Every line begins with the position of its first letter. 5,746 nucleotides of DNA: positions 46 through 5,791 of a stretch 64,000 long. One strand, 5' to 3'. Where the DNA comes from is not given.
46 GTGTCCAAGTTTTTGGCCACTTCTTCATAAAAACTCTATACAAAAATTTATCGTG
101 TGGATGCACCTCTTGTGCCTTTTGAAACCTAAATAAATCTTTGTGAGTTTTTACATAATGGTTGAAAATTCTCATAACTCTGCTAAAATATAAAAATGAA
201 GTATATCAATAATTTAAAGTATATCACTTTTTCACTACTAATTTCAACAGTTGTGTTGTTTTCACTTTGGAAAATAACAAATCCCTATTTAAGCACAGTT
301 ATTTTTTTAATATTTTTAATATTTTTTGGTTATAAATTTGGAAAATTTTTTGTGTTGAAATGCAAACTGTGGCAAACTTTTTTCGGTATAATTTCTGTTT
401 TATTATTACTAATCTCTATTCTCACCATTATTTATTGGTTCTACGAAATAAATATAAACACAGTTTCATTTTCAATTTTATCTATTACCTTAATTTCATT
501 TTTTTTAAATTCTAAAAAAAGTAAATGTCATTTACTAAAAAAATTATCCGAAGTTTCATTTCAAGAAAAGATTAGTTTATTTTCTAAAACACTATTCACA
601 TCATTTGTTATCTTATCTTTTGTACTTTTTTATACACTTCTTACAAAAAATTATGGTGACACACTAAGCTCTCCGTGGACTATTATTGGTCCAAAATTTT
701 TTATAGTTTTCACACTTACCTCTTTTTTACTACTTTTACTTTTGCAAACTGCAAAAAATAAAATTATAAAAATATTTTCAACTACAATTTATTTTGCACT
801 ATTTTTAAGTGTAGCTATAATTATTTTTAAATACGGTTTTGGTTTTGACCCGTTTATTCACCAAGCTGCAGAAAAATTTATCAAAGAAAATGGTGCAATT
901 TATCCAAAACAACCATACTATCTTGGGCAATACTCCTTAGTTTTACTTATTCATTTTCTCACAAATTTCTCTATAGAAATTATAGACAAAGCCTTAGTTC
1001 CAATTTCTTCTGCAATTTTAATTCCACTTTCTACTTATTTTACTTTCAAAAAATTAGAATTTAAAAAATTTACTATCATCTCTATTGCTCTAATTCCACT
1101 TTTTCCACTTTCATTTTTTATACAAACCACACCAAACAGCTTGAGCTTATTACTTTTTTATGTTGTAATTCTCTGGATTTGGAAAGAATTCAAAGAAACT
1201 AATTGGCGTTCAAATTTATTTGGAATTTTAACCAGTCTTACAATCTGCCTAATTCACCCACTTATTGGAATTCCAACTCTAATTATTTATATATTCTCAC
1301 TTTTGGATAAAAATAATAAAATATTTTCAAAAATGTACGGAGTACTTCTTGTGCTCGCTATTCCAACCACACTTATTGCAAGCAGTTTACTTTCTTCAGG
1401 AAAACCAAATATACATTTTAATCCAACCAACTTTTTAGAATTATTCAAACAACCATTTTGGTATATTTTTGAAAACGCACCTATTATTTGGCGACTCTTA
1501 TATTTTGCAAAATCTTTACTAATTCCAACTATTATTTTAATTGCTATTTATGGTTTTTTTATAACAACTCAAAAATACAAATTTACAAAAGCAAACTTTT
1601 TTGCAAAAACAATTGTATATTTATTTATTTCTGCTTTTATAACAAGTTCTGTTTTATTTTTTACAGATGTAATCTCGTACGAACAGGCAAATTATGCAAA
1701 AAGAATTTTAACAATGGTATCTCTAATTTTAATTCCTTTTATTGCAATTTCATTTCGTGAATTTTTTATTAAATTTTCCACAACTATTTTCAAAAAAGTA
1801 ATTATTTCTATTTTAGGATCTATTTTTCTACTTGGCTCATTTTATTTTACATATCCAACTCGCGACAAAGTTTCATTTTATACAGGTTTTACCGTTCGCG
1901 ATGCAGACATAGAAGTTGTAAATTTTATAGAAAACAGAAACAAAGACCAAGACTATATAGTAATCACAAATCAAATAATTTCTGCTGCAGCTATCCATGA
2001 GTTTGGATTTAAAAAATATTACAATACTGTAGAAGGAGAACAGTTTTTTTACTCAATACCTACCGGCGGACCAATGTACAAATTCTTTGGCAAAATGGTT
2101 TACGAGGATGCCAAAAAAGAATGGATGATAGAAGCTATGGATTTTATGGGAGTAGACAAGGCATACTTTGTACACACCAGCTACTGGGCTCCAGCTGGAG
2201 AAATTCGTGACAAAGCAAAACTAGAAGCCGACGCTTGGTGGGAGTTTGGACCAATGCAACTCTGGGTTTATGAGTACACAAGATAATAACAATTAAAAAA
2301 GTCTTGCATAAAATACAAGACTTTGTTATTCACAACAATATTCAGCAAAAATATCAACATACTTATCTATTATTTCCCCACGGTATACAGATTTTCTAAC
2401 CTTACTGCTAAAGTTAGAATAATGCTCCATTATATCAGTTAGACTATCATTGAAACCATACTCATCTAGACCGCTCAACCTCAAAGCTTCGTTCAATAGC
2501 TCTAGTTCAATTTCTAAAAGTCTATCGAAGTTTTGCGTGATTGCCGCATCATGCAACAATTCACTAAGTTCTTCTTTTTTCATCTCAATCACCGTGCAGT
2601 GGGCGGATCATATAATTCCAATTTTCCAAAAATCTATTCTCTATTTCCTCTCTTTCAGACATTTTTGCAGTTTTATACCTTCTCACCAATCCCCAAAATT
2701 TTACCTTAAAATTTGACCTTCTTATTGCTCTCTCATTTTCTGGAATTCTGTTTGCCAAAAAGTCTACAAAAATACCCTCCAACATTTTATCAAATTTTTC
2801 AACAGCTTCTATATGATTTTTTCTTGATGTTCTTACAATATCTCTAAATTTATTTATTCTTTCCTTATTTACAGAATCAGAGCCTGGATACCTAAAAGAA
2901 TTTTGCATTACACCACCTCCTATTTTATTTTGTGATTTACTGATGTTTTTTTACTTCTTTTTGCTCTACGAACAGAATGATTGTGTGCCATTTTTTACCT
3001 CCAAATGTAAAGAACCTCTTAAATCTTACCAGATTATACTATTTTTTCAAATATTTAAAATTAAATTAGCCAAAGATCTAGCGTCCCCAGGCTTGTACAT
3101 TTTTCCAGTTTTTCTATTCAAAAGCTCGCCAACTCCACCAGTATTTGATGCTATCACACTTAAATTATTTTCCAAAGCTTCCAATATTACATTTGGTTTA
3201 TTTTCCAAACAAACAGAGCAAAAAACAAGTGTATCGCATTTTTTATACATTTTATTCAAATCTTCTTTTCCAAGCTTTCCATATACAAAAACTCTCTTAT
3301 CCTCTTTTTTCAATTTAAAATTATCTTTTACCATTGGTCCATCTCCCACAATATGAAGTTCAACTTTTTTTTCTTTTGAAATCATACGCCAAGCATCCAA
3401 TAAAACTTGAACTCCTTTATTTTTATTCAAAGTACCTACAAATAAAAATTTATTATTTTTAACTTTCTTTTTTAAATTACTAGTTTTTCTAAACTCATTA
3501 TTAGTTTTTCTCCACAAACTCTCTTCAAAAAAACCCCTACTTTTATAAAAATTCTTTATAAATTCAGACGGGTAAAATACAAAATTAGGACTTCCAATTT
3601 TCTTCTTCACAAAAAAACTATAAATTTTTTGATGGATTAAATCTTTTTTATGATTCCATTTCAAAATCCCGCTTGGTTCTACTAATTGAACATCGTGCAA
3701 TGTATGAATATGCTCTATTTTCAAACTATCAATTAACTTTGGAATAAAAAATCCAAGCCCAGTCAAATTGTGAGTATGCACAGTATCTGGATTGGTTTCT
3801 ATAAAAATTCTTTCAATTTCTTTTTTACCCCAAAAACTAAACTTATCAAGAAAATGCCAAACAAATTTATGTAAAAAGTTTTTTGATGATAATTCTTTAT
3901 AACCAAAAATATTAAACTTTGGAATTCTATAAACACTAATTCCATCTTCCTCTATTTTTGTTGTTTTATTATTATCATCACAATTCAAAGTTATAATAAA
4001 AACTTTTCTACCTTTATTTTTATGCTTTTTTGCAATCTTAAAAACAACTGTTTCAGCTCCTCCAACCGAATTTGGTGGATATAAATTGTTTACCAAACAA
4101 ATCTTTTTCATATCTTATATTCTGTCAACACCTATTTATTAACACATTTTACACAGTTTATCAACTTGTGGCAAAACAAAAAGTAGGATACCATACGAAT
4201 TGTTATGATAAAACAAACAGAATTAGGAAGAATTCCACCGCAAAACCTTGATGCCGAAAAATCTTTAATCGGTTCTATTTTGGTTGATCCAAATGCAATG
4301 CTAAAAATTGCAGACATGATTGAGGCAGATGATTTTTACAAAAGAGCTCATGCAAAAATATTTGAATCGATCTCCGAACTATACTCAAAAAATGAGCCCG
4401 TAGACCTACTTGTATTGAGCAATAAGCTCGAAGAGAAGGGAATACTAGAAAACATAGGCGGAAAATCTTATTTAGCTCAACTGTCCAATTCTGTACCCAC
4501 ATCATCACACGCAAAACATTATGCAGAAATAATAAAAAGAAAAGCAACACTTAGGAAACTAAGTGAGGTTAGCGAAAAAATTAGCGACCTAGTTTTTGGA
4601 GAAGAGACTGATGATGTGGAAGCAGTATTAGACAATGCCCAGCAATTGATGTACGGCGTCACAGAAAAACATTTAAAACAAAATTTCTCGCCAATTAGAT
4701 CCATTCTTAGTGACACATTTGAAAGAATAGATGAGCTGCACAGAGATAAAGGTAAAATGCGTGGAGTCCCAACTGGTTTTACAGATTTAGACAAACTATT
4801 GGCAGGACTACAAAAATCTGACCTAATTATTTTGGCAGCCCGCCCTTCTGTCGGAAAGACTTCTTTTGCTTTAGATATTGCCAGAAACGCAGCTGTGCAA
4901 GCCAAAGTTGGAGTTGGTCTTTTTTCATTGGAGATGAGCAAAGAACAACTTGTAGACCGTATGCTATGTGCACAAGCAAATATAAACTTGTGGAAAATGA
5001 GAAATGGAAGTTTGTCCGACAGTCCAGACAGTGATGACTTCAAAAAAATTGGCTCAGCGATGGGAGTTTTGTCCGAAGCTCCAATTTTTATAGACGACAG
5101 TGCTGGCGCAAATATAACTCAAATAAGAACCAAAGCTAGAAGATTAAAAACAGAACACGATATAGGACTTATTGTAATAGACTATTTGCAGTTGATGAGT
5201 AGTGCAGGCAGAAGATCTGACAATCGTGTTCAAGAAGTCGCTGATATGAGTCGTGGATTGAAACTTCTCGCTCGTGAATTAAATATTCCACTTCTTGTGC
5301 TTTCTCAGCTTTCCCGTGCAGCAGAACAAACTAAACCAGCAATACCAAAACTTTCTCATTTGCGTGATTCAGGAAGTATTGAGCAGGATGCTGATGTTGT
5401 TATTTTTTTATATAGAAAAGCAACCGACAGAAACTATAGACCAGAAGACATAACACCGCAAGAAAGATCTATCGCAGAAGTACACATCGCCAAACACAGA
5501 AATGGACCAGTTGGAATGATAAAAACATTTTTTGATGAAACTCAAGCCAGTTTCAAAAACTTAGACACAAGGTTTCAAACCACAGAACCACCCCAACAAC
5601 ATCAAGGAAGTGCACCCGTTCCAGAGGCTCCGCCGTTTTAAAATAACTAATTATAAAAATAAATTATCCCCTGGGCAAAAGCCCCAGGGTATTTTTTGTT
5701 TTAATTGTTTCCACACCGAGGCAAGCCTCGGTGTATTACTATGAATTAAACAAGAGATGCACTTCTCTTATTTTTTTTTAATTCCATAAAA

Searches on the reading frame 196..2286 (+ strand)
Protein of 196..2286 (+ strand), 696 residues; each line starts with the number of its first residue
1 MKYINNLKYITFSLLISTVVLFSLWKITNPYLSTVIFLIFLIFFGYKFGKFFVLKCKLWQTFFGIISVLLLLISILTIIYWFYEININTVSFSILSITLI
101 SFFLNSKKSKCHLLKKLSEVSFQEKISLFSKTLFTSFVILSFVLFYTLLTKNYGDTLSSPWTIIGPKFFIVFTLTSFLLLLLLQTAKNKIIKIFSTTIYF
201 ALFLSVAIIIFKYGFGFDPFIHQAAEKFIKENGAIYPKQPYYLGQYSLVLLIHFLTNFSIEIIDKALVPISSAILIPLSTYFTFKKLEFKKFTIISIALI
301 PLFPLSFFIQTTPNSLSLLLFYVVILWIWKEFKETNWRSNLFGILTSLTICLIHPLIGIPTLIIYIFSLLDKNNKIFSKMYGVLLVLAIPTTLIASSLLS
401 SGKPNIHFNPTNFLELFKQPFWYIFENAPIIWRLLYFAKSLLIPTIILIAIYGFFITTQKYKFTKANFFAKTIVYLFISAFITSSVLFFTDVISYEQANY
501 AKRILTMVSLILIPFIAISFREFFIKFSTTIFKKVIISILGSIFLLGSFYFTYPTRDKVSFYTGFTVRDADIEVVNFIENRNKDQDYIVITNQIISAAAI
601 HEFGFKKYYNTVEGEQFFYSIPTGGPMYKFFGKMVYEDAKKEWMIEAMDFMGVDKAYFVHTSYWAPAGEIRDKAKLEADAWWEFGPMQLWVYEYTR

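Call 87: search_protein_families(library=pfam, proteins=[window:196-2286:+], max_evalue=0.0001)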
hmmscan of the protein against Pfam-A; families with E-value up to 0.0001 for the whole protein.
window:196-2286:+ (696 aa): 0 families
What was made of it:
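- Tried and rejected: I considered that the 696-aa ORF at 196-2286 might be FtsH, but it has no Pfam hit (call 87).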

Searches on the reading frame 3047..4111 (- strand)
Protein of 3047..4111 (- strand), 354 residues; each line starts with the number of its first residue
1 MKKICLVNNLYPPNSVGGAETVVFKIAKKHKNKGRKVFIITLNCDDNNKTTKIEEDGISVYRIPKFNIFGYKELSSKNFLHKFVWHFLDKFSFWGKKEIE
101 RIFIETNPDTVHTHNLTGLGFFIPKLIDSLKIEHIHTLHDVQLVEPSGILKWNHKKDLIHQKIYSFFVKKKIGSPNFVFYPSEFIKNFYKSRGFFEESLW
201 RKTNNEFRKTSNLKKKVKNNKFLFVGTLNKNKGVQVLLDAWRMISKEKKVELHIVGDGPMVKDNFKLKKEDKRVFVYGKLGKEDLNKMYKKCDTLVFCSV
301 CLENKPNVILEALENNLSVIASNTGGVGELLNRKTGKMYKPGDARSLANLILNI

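Call 87: search_protein_families(library=pfam, proteins=[window:3047-4111:-], max_evalue=0.0001)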
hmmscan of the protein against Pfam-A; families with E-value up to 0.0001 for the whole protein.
window:3047-4111:- (354 aa): 4 families
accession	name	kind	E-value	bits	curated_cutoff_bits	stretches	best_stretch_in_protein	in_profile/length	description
PF13692.12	Glyco_trans_1_4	-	2.4e-25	89.9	27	1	220-353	2-138/142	Glycosyl transferases group 1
PF00534.26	Glycos_transf_1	-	3.8e-24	85.6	26.4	1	212-352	8-153/172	Glycosyl transferases group 1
PF13439.12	Glyco_transf_4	-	1.3e-12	48.5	28.5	1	16-193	1-153/170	Glycosyltransferase Family 4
PF13579.12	Glyco_trans_4_4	-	7.7e-06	26.8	29.7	1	17-157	1-118/158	Glycosyl transferase 4-like domain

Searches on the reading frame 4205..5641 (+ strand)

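Call 87: search_protein_families(library=pfam, proteins=[window:4205-5641:+], max_evalue=0.0001)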
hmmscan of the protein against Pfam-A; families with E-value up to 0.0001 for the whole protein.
window:4205-5641:+ (478 aa): 3 families
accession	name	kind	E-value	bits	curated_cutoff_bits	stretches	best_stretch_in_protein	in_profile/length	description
PF03796.21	DnaB_C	-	1.9e-98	329.4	27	1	187-452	1-255/255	DnaB-like helicase C terminal domain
PF00772.26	DnaB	-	1.3e-35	122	23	1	11-111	2-102/103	DnaB-like helicase N terminal domain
PF13481.12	AAA_25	-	8.8e-16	58.5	27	1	184-370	11-191/195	AAA domain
